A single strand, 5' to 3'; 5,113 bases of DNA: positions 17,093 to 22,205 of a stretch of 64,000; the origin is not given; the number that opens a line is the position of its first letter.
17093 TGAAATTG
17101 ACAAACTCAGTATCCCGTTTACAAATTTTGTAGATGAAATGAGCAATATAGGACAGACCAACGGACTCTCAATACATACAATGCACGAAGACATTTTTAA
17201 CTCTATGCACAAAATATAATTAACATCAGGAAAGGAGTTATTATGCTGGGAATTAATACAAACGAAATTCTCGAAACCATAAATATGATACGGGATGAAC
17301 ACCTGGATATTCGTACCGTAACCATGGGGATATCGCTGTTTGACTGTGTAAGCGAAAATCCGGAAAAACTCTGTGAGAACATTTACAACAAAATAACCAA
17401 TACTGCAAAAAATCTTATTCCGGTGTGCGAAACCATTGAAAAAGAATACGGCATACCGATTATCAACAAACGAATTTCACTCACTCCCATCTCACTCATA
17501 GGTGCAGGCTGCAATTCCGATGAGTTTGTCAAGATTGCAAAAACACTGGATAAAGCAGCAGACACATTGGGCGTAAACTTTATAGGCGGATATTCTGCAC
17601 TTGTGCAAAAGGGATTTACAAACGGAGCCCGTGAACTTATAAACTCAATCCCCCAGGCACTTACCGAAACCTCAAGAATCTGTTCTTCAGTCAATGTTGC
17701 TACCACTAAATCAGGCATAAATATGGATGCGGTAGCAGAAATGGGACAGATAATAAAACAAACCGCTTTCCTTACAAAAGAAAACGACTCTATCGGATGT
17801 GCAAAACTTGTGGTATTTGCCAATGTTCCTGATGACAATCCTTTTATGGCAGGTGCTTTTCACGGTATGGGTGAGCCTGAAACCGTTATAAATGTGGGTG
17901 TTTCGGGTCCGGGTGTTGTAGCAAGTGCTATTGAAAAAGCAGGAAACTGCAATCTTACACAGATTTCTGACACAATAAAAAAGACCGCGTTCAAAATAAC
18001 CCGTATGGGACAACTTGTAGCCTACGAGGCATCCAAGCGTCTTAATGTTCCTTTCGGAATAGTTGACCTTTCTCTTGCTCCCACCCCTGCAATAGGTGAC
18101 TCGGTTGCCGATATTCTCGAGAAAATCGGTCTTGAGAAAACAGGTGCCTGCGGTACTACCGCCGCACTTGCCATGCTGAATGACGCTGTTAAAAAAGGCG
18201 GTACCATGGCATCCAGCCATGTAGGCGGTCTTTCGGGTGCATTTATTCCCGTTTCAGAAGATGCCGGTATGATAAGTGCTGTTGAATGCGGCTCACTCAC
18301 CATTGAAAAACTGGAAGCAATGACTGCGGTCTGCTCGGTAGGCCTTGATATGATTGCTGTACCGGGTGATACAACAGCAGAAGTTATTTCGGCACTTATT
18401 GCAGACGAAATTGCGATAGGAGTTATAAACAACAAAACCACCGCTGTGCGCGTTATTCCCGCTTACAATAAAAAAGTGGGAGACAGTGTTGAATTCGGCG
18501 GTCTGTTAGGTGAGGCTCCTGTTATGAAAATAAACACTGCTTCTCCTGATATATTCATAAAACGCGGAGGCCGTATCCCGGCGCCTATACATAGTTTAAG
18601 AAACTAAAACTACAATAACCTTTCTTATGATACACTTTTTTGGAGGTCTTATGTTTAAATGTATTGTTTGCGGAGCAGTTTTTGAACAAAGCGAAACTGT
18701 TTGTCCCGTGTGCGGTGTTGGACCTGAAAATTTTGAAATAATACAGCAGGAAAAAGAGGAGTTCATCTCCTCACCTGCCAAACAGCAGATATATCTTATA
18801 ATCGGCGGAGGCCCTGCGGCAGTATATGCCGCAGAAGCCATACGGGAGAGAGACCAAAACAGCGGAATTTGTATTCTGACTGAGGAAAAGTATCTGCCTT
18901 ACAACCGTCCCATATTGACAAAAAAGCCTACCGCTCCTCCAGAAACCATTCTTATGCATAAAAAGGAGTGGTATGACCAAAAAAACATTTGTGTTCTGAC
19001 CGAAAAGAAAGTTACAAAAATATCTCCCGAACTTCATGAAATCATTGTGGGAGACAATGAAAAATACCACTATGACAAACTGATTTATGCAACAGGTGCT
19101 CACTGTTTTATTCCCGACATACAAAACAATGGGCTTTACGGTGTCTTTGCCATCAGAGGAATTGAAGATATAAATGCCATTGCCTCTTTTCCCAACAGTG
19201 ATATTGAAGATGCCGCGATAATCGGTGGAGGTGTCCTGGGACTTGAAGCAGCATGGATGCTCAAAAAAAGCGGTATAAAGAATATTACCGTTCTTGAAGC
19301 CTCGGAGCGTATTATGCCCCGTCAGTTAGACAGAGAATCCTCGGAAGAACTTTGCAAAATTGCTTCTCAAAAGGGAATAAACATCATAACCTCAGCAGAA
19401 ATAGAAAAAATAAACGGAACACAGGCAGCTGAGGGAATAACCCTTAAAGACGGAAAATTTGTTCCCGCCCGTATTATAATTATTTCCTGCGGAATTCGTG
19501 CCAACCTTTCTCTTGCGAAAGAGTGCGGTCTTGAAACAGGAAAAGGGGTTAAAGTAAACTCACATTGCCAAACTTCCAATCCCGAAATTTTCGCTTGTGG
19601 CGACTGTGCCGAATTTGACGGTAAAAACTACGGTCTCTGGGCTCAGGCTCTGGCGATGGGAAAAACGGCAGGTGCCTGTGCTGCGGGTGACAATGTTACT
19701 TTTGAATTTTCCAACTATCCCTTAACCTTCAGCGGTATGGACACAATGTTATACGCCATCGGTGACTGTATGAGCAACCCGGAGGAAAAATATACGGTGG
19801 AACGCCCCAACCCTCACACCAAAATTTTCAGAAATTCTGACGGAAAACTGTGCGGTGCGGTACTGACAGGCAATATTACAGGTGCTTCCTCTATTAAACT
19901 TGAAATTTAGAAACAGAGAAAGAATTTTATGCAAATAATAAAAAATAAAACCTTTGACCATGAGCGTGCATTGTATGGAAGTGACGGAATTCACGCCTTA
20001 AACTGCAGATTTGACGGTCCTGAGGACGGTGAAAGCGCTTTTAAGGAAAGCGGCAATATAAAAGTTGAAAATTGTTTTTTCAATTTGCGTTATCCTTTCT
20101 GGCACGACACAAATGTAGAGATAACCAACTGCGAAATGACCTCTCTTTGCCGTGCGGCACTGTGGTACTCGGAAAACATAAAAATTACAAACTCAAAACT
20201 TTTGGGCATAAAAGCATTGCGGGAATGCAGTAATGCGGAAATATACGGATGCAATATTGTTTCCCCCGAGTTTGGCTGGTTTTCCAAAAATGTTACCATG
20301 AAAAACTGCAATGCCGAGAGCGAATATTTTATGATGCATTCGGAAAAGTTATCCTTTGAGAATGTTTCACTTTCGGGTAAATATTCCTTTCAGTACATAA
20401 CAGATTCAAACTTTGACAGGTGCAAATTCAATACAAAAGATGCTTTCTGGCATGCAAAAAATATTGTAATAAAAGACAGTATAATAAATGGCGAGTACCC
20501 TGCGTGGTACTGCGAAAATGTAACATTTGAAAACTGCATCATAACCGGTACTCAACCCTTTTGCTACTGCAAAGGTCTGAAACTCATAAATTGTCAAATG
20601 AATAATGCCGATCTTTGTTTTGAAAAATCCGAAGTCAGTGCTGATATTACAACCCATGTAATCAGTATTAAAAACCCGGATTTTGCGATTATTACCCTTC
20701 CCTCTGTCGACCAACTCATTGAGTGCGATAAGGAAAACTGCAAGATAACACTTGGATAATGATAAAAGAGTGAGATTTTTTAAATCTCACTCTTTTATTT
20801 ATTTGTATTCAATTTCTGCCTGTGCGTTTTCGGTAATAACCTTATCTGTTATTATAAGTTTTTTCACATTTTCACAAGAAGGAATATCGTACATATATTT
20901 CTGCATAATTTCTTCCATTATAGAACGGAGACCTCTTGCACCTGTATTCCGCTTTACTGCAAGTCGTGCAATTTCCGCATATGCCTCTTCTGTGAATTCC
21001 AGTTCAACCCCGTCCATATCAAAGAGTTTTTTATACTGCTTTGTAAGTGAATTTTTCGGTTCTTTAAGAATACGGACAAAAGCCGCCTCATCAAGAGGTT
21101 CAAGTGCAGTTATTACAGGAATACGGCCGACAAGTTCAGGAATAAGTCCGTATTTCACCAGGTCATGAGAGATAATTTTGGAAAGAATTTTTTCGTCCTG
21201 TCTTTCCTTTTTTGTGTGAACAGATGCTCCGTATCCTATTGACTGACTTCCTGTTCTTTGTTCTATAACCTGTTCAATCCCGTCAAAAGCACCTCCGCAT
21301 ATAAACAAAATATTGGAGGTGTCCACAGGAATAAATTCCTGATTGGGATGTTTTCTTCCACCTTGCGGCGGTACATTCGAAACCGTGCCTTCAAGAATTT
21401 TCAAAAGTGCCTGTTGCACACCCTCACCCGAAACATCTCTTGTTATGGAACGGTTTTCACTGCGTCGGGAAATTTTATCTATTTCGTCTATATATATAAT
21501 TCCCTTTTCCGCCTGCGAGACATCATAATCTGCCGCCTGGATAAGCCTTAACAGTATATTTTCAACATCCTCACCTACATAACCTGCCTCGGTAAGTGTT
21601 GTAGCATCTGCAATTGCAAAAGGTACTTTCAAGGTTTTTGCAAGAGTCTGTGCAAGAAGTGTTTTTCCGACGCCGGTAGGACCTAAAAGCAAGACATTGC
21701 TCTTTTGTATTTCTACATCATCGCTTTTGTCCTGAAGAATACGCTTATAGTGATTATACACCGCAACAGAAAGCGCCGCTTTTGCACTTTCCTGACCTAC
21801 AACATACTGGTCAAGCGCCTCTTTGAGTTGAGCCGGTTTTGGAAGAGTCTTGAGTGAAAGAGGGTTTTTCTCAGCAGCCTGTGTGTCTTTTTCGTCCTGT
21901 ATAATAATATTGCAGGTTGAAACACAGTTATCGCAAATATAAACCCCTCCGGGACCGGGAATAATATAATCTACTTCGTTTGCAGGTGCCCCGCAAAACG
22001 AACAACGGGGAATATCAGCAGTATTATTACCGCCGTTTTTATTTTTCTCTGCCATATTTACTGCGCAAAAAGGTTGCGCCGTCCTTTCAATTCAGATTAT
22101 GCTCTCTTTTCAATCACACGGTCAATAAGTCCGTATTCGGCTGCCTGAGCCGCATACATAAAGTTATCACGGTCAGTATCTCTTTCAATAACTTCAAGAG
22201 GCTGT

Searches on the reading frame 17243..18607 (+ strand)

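Call 44: search_protein_families(library=ncbifam, proteins=[window:17243-18607:+], max_evalue=1e-25)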
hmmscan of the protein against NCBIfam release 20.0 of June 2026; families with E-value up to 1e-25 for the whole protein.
window:17243-18607:+ (454 aa): 1 family
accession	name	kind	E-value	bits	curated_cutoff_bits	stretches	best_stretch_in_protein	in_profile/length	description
NF003700.0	PRK05313.1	equivalog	6.8e-230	763.2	440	1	4-454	2-452/452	hypothetical protein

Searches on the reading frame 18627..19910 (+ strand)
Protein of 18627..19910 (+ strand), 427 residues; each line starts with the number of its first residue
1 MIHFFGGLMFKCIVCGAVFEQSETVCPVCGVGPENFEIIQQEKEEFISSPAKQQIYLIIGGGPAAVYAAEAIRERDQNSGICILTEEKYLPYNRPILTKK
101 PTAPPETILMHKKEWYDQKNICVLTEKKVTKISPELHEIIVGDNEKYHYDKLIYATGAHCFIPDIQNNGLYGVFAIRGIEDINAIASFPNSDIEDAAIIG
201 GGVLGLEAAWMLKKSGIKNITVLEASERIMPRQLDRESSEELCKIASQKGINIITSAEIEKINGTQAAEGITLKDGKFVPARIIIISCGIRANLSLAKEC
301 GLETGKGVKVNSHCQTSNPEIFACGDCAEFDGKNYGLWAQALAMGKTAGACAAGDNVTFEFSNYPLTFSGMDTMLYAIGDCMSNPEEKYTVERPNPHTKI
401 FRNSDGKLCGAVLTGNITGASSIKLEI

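Call 44: search_protein_families(library=ncbifam, proteins=[window:18627-19910:+], max_evalue=1e-25)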
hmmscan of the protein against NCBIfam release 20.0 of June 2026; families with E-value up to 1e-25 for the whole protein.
window:18627-19910:+ (427 aa): 10 families
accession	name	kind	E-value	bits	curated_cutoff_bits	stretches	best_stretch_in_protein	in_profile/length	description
TIGR02374.1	nitri_red_nirB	equivalog_domain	1.6e-67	228.6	578.35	1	58-416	3-371/794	nitrite reductase large subunit NirB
NF042949.2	3PPDioc_HcaD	equivalog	5.7e-53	180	450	1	54-329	2-277/386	3-phenylpropionate/cinnamic acid dioxygenase ferredoxin--NAD(+) reductase subunit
NF003437.0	PRK04965.1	equivalog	5.6e-49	167.1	392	1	57-334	6-281/378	NADH:flavorubredoxin reductase NorW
NF011565.0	PRK14989.1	subfamily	6.3e-48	163.4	883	1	74-418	25-378/847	nitrite reductase large subunit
NF007286.0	PRK09754.1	equivalog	3.5e-43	147.9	447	1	52-328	2-277/400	phenylpropionate dioxygenase ferredoxin reductase subunit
NF045765.1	PhenlGlyoxDHPadH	equivalog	7e-43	147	475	1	54-382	3-339/416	NADH-dependent phenylglyoxylate dehydrogenase subunit epsilon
NF041682.1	ant_diox_AndAa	equivalog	6e-42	143.8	650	1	54-328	4-279/406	anthranilate 1,2-dioxygenase system ferredoxin--NAD(+) reductase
TIGR03385.1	CoA_CoA_reduc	equivalog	9.5e-40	136.7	578.8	1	57-332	3-287/439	CoA-disulfide reductase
NF007123.0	PRK09564.1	equivalog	1.5e-34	119.5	458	1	57-329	4-285/444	CoA-disulfide reductase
NF046103.1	NOXase_Strep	equivalog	9.2e-30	104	600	1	59-329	5-282/442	H2O-forming NADH oxidase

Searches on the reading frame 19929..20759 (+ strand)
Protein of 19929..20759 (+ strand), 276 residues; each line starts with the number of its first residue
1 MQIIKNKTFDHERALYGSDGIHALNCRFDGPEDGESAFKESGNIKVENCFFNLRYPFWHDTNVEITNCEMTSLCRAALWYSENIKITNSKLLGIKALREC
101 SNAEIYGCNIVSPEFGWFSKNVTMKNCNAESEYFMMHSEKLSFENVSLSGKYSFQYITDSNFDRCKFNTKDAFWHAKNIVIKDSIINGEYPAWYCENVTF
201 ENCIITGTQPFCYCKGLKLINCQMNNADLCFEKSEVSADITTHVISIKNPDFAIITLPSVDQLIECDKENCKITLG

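Call 44: search_protein_families(library=ncbifam, proteins=[window:19929-20759:+], max_evalue=1e-25)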
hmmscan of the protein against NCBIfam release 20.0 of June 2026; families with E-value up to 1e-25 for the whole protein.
window:19929-20759:+ (276 aa): 0 families

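Call 71: search_protein_families(library=pfam, proteins=[window:19929-20759:+], max_evalue=0.00001)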
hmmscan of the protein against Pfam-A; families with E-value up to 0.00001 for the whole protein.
window:19929-20759:+ (276 aa): 1 family
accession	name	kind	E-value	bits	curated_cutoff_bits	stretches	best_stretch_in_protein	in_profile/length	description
PF12541.14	DUF3737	-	2.4e-102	342.3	23.9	1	3-268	2-265/275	Protein of unknown function (DUF3737)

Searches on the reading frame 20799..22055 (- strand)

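Call 44: search_protein_families(library=ncbifam, proteins=[window:20799-22055:-], max_evalue=1e-25)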
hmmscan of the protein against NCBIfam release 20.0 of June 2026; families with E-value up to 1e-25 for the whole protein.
window:20799-22055:- (418 aa): 3 families
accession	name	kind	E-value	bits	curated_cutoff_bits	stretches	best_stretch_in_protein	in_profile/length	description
NF003745.1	PRK05342.1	equivalog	7.5e-193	641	359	1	15-415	5-407/418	ATP-dependent Clp protease ATP-binding subunit ClpX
TIGR00382.1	clpX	equivalog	1.4e-188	627.1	370.75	1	15-415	8-413/414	ATP-dependent protease ATP-binding subunit ClpX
TIGR00390.1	hslU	equivalog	2.5e-64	217.8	362.45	1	74-175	3-104/441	ATP-dependent protease ATPase subunit HslU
